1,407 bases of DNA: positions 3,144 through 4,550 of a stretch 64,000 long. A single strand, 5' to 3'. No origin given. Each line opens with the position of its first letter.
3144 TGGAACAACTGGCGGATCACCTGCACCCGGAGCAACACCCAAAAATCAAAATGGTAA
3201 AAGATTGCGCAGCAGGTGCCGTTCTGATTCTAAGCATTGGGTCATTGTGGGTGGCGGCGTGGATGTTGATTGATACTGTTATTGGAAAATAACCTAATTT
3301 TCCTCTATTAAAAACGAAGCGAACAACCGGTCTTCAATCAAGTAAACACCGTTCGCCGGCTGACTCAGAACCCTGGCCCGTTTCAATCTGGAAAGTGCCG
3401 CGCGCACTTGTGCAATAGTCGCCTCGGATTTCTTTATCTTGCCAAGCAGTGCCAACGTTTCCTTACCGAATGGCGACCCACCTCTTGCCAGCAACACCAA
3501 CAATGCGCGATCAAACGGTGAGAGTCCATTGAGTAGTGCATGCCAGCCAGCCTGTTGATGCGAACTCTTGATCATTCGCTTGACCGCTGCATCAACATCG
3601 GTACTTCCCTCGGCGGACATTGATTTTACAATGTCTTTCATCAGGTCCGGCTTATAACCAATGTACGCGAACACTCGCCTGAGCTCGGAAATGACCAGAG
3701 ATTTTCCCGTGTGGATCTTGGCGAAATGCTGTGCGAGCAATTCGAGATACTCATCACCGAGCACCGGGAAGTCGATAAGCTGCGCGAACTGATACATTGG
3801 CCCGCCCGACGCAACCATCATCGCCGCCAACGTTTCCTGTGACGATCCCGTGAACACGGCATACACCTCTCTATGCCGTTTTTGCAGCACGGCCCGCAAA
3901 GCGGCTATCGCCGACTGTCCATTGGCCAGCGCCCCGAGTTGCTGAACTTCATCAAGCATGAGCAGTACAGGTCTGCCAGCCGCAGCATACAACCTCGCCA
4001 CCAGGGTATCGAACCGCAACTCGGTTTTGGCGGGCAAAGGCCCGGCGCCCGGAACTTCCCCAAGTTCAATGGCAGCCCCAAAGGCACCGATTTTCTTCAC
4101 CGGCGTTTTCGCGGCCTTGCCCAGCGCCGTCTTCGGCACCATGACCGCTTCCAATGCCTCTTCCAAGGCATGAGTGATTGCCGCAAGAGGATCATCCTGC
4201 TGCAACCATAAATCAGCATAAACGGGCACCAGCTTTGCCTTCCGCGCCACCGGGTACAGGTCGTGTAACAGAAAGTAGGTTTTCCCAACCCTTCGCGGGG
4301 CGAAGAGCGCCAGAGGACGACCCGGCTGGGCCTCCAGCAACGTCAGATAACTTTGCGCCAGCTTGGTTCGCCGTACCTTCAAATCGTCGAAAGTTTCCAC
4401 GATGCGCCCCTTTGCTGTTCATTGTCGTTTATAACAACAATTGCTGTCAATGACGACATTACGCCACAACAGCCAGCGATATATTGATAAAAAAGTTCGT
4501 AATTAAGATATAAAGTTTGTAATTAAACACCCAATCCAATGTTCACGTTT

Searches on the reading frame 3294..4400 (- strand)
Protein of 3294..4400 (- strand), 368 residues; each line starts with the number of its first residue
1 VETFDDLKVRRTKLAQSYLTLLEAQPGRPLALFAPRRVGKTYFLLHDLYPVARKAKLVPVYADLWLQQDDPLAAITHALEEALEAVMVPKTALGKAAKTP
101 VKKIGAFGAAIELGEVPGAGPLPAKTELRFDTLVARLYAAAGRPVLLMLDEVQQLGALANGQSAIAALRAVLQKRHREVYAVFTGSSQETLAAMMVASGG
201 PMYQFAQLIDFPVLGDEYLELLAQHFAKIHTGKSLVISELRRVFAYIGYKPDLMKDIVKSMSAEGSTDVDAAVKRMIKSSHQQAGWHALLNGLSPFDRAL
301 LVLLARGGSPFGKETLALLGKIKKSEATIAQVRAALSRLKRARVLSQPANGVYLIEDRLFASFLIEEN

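Call 16: search_protein_families(library=pfam, proteins=[window:3294-4400:-], max_evalue=0.01)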
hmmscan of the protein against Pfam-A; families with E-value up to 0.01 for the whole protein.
window:3294-4400:- (368 aa): 3 families
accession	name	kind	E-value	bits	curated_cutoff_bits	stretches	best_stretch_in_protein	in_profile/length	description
PF01637.24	ATPase_2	-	8.4e-07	29.5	33.2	1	19-255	12-223/225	ATPase domain predominantly from Archaea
PF13173.12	AAA_14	-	3.8e-05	24.1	27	0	142-192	61-104/129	AAA domain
PF13191.12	AAA_16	-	0.0029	18.5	32.6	0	63-172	61-159/167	AAA ATPase domain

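Call 18: find_encoding_contigs(protein=window:3294-4400:-, flank=10000, max_places=10)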
Protein window:3294-4400:- (368 aa): 2 contigs read that carry it; 2 places shown.
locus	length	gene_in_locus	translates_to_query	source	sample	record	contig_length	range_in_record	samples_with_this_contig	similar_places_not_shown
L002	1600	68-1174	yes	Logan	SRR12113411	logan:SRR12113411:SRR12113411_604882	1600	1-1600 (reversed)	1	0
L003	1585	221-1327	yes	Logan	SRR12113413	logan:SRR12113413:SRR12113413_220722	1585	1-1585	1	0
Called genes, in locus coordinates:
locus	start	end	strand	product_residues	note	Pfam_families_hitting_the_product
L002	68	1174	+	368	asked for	PF01637:ATPase_2 (weak)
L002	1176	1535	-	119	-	PF01219:DAGK_prokar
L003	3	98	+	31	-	?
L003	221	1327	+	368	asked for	PF01637:ATPase_2 (weak)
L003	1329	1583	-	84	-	?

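Call 31: find_homologous_proteins(query=window:3294-4400:-, max_evalue=1e-10)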
Query window:3294-4400:- (368 aa): 639 proteins with E <= 1e-10 among 8000 candidates; the best 120 are listed.
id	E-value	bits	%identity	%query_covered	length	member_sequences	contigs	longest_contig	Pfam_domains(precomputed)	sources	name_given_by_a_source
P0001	6.8e-232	787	100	100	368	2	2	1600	PF01637.25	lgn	-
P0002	6.4e-181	619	79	99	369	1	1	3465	PF13173.13,PF01637.25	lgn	-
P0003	1.4e-147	510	65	99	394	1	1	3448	PF13173.13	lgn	-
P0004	2.7e-147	509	66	99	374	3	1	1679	-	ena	-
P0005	5.4e-145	501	65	99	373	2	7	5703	-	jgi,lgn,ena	-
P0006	4.4e-144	498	64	99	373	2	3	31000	-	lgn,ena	-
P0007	2.3e-142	492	63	99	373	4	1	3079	-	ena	-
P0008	1.7e-141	490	63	99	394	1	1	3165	-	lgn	-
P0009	4.1e-140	485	63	99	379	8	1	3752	PF13173.13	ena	-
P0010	1.3e-139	483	64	99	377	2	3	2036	-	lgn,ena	-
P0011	3.8e-139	482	64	99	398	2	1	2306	PF13173.13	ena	-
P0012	6.0e-139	481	65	99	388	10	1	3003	PF13173.13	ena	-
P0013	4.9e-138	478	64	99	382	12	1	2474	-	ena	-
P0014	6.7e-138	478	63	99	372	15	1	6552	PF13173.13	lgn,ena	-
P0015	2.9e-137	476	61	99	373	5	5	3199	-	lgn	-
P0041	2.2e-132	460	60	99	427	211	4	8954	PF13173.13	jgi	jgi:hypothetical protein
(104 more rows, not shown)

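Call 32: find_encoding_contigs(protein=P0002, flank=10000, max_places=5)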
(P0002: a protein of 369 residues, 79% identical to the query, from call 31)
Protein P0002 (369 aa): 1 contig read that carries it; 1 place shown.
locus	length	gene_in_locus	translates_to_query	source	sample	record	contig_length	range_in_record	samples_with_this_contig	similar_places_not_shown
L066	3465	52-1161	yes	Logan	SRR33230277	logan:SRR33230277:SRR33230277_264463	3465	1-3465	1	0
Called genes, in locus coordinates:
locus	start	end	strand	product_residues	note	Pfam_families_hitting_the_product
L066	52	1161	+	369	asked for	PF01637:ATPase_2, PF13173:AAA_14 (faint)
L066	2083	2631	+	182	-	-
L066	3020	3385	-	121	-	PF21781:DUF6876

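Call 33: find_encoding_contigs(protein=P0006, flank=6000, max_places=5)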
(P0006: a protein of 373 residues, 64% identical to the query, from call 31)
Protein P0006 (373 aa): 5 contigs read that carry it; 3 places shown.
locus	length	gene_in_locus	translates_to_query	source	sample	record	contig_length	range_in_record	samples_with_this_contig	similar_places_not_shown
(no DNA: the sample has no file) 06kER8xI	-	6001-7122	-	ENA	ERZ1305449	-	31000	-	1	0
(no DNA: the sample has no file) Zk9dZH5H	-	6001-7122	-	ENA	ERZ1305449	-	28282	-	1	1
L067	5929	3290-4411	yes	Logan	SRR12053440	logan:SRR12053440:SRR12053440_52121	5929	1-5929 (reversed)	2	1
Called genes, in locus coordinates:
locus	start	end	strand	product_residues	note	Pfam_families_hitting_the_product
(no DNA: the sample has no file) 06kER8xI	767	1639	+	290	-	PF13379:NMT1_2 (weak), PF16868:NMT1_3, PF12974:Phosphonate-bd, PF09084:NMT1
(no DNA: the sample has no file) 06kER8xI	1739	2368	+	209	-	PF02627:CMD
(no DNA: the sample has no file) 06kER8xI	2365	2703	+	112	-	PF00085:Thioredoxin, PF13098:Thioredoxin_2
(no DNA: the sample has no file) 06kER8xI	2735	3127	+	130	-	PF01042:Ribonuc_L-PSP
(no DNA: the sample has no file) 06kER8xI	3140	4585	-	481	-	PF13347:MFS_2 (faint), PF00083:Sugar_tr (weak), PF07690:MFS_1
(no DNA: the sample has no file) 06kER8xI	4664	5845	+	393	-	PF22494:choice_anch_I (faint), PF10282:Lactonase (faint)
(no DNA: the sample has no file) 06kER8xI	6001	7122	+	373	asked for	-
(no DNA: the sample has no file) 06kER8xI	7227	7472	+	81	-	PF07362:CcdA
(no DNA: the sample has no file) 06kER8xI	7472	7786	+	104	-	PF01845:CcdB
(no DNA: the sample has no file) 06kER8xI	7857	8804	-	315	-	PF03401:TctC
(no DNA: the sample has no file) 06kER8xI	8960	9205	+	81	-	PF22513:FitA-like_RHH, PF03869:Arc (faint)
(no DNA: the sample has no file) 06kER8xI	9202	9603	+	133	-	PF01850:PIN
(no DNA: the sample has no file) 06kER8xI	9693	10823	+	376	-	PF01637:ATPase_2 (weak), PF13191:AAA_16 (faint), PF13173:AAA_14 (faint)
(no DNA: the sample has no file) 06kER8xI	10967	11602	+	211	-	PF04055:Radical_SAM (faint)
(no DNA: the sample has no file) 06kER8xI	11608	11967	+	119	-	PF01242:PTPS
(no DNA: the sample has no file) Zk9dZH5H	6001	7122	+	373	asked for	-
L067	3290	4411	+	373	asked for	-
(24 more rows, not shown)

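Call 66: search_protein_families(library=padloc, proteins=[window:3294-4400:-], max_evalue=0.001)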
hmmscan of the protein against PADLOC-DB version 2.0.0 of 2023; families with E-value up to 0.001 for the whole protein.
window:3294-4400:- (368 aa): 0 families

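Call 67: search_protein_families(library=ncbifam, proteins=[window:3294-4400:-], max_evalue=0.001)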
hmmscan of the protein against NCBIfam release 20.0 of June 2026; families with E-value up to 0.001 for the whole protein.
window:3294-4400:- (368 aa): 0 families

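Call 88: find_related_loci(query=window:3294-4400:-, collection=viral_contigs, flank=3000)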
Query window:3294-4400:- (368 aa) in viral_contigs; peptide patterns used: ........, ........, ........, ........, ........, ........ (x = any residue, [..] = any of these).
61 stretches matched a pattern, but none encodes a relative of the query by tblastn (E <= 1e-3).

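Call 90: find_related_loci(query=A4, collection=viral_contigs, flank=3000)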
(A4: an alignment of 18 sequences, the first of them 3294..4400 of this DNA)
Query A4 (368 aa) in viral_contigs; peptide patterns used: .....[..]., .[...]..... (x = any residue, [..] = any of these).
67 stretches matched a pattern, but none encodes a relative of the query by tblastn (E <= 1e-3).

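Call 91: search_dna_similar(query=window:3294-4400:-, collection=plasmids, mode=protein, max_evalue=1e-30, max_rows=15)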
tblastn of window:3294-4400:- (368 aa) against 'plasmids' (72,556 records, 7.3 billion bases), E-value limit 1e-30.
Records with a match: 30; places in all: 30; records where one place covers at least 80% of the query: 30.
Best place of each record, by identity: 60-80% 2; <60% 28.
By first word of the organism name: Burkholderia 7; Pseudomonas 6; Cupriavidus 5; Stutzerimonas 4; Caballeronia 2; Polaromonas 1; Pseudomonadaceae 1; Vibrio 1; Microbulbifer 1; Xanthomonas 1; and 1 more.
By predicted mobility (MOB-suite, as given by PLSDB): mobilizable 15; non-mobilizable 10; conjugative 5.
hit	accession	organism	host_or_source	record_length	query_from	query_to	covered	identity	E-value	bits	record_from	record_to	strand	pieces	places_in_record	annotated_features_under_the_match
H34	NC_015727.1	Cupriavidus necator N-1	soil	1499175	1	364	99%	60.7%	7e-137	437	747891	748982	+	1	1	record has no annotation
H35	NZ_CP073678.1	Cupriavidus sp. KK10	Isolate,A bacterial consortium from ...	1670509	1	364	99%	60.4%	1e-135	433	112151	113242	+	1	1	none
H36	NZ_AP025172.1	Cupriavidus sp. P-10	-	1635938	1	364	99%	59.9%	1e-134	431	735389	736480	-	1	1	none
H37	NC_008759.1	Polaromonas naphthalenivorans CJ2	-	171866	1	364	99%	57.7%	3e-121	392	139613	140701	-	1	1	hypothetical protein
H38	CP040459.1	Stutzerimonas degradans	single cell,anaerobic environments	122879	1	364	99%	34.7%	2e-38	153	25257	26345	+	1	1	hypothetical protein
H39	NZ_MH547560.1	Pseudomonas aeruginosa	microbial keratitis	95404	1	364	99%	34.1%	1e-38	154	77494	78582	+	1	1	hypothetical protein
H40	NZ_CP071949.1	Pseudomonas aeruginosa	Homo sapiens,whole organism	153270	1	364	99%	34.1%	1e-38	154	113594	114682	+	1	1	hypothetical protein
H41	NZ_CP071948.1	Pseudomonas aeruginosa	Homo sapiens,whole organism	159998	1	364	99%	34.1%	1e-38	154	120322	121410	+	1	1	hypothetical protein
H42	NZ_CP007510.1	Stutzerimonas decontaminans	marine sediment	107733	1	364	99%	33.9%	4e-40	158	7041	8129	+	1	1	hypothetical protein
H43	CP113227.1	Pseudomonadaceae bacterium T75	Pig,fecal sample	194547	1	364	99%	33.9%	4e-40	158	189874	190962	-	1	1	hypothetical protein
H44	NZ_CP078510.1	Stutzerimonas stutzeri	mixed culture,marine sludge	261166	1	364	99%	33.9%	4e-40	158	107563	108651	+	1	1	hypothetical protein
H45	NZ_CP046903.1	Stutzerimonas stutzeri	cell culture,particulate matter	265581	1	364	99%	33.9%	4e-40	158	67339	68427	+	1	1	hypothetical protein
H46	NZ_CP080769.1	Cupriavidus pinatubonensis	genomic assembly,soil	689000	11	364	96%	34.6%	3e-34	141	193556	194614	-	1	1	hypothetical protein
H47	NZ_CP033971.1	Cupriavidus pauculus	Homo sapiens,clinical isolate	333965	5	364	98%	33.9%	4e-34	140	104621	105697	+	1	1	hypothetical protein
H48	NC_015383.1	Burkholderia gladioli BSR3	-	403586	2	364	99%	31.9%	3e-34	141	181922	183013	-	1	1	hypothetical protein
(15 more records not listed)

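Call 92: get_annotated_region(hit=H37, flank=2500)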
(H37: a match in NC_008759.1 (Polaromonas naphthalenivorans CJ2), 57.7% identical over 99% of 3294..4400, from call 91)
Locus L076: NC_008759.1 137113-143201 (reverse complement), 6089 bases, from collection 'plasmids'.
description: Polaromonas naphthalenivorans CJ2 plasmid pPNAP03, complete sequence
organism: Polaromonas naphthalenivorans CJ2 (NCBI taxid 365044)
taxonomy: Bacteria; Pseudomonadota; Betaproteobacteria; Burkholderiales; Comamonadaceae; Polaromonas; Polaromonas naphthalenivorans; Polaromonas naphthalenivorans CJ2
host: -; source: -; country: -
typing (MOB-suite, as given by PLSDB): non-mobilizable; replicon rep_cluster_29
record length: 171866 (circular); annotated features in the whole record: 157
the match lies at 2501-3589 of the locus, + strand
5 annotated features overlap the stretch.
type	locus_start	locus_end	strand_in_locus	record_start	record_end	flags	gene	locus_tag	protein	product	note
CDS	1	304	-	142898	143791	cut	-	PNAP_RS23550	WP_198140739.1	glycoside hydrolase family 75 protein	-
CDS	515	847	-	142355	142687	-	-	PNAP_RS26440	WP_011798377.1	YnfA family protein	-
CDS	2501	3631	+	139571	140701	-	-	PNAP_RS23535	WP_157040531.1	hypothetical protein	-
CDS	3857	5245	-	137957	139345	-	-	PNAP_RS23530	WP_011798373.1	Fic family protein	-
CDS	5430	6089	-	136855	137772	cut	-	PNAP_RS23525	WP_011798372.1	tyrosine-type recombinase/integrase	GO:0015074 - DNA integration [Evidence IEA]; GO:0006310 - DNA recombination [Evidence IEA]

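Call 93: get_annotated_region(hit=H35, flank=2500)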
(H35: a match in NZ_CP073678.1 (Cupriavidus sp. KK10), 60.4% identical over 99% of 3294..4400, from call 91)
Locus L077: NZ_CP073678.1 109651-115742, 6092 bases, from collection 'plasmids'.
description: Cupriavidus sp. KK10 plasmid p1, complete sequence
organism: Cupriavidus sp. KK10 (NCBI taxid 1478019)
taxonomy: Bacteria; Pseudomonadota; Betaproteobacteria; Burkholderiales; Burkholderiaceae; Cupriavidus; Cupriavidus sp. KK10
host: -; source: Isolate,A bacterial consortium from cattle pasture soil, USA; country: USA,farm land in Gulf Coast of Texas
typing (MOB-suite, as given by PLSDB): non-mobilizable; mating-pair formation MPF_T
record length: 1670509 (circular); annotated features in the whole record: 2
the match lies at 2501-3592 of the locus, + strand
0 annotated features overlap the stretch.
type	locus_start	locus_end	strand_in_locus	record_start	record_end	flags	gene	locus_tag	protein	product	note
